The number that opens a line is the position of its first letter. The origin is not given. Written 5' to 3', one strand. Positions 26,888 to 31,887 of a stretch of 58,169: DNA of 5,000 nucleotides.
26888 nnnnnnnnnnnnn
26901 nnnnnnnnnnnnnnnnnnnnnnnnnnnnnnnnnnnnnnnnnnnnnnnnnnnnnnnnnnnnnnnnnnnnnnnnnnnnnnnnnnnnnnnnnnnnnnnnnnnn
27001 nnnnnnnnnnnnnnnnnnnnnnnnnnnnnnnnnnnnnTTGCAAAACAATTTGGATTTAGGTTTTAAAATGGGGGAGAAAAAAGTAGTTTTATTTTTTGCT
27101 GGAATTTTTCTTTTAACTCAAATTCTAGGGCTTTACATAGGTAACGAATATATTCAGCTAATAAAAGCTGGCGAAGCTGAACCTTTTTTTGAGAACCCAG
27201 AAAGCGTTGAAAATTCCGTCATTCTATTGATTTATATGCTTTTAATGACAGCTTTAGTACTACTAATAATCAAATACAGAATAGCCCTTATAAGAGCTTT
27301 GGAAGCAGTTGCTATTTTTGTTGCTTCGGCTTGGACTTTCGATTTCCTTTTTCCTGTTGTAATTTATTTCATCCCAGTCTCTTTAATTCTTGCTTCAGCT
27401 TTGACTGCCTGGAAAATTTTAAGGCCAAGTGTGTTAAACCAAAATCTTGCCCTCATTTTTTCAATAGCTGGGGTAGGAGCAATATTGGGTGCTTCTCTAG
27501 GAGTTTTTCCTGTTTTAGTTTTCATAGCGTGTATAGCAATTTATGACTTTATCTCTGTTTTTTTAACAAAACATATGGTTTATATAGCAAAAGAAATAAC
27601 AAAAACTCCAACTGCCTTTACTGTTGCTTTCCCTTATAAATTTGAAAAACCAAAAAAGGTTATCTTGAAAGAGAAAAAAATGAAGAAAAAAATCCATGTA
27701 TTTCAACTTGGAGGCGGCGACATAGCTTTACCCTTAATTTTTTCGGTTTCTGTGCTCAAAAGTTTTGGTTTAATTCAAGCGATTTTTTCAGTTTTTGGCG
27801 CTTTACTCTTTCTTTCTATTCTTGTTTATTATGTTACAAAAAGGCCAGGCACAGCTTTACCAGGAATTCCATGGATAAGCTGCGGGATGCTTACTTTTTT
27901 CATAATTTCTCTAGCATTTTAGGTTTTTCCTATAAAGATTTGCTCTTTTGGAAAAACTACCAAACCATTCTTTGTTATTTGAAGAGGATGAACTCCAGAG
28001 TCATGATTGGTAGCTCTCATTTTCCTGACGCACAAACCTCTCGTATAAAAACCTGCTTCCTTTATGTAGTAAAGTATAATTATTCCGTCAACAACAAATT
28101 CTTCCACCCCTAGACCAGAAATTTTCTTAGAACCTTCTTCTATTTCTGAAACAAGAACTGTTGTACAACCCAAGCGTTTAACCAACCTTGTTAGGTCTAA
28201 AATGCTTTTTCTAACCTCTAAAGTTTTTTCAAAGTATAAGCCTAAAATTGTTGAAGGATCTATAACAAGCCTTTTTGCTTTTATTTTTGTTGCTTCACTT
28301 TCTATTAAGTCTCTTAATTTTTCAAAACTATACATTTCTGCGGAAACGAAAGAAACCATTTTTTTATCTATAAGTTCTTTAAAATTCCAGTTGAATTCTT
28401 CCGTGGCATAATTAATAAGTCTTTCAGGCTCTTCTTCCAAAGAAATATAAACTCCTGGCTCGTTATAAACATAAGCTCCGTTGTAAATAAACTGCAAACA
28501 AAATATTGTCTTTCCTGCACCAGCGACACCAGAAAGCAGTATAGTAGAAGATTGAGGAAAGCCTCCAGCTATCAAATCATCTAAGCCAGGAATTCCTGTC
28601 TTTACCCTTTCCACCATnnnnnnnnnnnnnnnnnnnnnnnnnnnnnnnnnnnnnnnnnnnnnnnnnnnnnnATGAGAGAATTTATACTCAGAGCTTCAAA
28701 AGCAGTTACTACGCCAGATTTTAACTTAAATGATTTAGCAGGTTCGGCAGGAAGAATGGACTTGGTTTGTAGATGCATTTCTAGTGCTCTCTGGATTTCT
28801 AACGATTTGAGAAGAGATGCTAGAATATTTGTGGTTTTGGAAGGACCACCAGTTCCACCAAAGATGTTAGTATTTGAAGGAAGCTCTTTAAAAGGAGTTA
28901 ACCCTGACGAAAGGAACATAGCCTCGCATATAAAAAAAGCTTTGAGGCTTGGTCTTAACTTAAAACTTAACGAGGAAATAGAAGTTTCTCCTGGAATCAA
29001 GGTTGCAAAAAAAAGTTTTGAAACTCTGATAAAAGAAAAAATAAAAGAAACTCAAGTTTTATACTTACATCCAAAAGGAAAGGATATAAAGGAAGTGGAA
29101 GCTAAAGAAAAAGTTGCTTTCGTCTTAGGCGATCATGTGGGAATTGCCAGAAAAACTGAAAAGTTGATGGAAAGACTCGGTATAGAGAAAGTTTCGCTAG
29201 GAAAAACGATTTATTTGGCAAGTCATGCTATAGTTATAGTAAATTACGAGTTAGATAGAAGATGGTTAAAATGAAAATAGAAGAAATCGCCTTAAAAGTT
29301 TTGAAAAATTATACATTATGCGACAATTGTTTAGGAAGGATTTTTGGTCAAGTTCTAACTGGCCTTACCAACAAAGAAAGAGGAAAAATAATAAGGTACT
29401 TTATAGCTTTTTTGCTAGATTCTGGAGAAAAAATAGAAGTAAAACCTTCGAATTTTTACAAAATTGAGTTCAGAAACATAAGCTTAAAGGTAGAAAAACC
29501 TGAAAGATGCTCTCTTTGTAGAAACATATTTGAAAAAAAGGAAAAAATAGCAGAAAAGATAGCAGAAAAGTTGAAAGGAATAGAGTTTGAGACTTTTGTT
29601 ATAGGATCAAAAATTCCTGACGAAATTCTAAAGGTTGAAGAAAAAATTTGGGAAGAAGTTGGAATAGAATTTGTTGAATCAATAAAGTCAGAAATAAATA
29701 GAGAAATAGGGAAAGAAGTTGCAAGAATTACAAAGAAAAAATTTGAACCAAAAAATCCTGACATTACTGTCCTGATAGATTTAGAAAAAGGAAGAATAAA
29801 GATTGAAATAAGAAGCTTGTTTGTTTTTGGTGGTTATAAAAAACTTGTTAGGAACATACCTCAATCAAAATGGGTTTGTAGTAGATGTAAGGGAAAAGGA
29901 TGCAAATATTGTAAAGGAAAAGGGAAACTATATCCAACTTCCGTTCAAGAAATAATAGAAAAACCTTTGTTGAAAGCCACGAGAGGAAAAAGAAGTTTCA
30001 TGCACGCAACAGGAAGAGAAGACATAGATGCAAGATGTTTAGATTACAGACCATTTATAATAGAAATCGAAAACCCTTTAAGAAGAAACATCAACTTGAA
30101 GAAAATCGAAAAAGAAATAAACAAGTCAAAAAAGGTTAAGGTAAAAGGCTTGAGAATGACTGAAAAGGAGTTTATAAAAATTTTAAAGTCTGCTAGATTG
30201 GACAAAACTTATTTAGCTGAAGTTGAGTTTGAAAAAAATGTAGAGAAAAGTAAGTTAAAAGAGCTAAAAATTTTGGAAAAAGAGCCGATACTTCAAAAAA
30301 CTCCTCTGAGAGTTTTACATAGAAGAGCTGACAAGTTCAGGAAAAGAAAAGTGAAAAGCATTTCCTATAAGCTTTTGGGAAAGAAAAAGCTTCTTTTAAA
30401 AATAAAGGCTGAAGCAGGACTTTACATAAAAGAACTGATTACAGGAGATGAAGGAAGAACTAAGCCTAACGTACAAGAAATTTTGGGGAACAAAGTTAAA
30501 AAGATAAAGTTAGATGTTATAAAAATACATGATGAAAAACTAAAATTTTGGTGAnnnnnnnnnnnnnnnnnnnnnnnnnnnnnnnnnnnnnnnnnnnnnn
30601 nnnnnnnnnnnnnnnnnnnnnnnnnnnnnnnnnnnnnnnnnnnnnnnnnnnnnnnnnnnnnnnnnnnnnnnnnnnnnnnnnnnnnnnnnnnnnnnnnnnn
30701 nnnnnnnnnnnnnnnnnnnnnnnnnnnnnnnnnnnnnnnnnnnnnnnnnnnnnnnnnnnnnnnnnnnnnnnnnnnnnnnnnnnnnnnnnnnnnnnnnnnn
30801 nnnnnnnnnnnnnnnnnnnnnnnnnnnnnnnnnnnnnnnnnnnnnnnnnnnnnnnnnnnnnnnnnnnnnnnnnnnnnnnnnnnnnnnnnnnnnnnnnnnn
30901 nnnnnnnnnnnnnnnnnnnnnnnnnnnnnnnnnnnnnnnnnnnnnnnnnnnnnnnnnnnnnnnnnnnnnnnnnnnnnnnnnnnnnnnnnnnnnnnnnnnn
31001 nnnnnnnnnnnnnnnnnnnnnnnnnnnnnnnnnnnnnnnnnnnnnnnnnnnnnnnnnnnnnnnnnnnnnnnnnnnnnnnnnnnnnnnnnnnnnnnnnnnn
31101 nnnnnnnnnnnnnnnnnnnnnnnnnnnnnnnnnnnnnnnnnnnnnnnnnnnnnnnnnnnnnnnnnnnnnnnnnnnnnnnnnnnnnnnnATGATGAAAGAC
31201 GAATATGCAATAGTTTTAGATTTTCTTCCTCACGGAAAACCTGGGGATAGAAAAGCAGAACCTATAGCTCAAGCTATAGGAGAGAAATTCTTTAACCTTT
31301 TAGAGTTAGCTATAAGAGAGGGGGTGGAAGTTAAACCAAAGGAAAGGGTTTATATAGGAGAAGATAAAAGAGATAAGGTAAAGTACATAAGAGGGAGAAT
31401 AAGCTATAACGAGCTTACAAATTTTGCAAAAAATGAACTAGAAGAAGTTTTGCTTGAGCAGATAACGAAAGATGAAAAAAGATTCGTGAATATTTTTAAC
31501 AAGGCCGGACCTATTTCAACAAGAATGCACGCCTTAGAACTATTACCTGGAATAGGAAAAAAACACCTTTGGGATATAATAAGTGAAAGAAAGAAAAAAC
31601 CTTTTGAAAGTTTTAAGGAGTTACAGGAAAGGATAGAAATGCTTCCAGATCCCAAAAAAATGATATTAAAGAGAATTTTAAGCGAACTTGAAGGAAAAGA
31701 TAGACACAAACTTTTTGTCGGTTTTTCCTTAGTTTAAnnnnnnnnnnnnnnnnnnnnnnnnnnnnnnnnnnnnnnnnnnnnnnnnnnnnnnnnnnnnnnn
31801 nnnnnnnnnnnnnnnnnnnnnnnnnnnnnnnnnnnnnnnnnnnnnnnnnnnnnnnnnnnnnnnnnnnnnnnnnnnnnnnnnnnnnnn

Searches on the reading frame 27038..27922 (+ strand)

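Call 28: search_protein_families(library=pfam, proteins=[window:27038-27922:+], max_evalue=0.001)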
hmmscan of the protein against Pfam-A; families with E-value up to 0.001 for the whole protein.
window:27038-27922:+ (294 aa): 1 family
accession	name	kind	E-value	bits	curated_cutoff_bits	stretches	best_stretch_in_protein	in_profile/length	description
PF06550.16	SPP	-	1.2e-22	81.2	23.9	1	22-292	2-278/283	Signal-peptide peptidase, presenilin aspartyl protease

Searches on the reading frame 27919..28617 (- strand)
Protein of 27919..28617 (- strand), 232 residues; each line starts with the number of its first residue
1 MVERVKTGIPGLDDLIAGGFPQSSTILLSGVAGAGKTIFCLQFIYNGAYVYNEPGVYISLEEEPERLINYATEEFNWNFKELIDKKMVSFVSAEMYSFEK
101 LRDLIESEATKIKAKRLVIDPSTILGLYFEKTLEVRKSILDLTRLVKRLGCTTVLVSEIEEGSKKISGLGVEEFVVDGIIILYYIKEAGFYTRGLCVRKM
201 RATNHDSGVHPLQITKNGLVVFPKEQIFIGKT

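Call 27: search_protein_families(library=pfam, proteins=[window:27919-28617:-], max_evalue=0.001)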
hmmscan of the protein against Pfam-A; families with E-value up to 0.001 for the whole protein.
window:27919-28617:- (232 aa): 3 families
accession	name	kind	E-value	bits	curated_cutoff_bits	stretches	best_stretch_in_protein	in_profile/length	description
PF06745.19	ATPase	-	6.7e-67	225.7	26.6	1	5-225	1-230/231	KaiC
PF03796.21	DnaB_C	-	6.2e-06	26.2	27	1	5-71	2-67/255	DnaB-like helicase C terminal domain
PF13481.12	AAA_25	-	8.4e-06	26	27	1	3-156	13-187/195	AAA domain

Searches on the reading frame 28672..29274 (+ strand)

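Call 27: search_protein_families(library=pfam, proteins=[window:28672-29274:+], max_evalue=0.001)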
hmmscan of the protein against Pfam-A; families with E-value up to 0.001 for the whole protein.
window:28672-29274:+ (200 aa): 1 family
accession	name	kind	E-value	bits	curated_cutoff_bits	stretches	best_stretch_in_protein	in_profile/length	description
PF04013.17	Methyltrn_RNA_2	-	2.8e-61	207.1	25.5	1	1-196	1-195/198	Putative SAM-dependent RNA methyltransferase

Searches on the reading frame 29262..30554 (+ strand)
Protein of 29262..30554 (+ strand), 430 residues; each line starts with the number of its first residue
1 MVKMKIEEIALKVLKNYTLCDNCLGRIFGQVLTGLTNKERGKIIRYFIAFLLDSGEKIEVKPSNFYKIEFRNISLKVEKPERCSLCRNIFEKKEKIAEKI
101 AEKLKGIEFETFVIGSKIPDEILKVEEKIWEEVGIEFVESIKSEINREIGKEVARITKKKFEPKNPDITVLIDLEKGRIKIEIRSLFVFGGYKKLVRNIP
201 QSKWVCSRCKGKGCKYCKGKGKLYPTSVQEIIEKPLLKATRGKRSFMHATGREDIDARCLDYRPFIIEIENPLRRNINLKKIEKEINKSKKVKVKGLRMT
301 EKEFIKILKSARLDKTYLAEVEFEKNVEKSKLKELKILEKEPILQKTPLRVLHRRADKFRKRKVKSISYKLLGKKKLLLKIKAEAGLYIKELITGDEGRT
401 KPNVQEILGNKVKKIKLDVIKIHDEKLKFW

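Call 29: search_protein_families(library=pfam, proteins=[window:29262-30554:+], max_evalue=0.001)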
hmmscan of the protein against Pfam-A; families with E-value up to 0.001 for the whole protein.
window:29262-30554:+ (430 aa): 3 families
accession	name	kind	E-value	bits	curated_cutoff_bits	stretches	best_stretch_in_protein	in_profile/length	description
PF21238.2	Pus10_C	-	5e-65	219.7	27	1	187-422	1-231/232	Pus10, C-terminal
PF22023.1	Pus10_THUMP_arc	-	8.3e-26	90.4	28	1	96-173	1-78/78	Pus10 THUMP domain, archaeal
PF02926.22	THUMP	-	8.9e-05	23.3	20.6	1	97-180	11-80/84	THUMP domain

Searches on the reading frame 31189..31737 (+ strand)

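Call 27: search_protein_families(library=pfam, proteins=[window:31189-31737:+], max_evalue=0.001)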
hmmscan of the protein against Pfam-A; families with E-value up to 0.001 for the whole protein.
window:31189-31737:+ (182 aa): 1 family
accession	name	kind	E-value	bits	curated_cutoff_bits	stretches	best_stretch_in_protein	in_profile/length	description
PF04919.18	DUF655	-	8.5e-66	221.8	22.2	1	4-177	2-180/181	Protein of unknown function (DUF655)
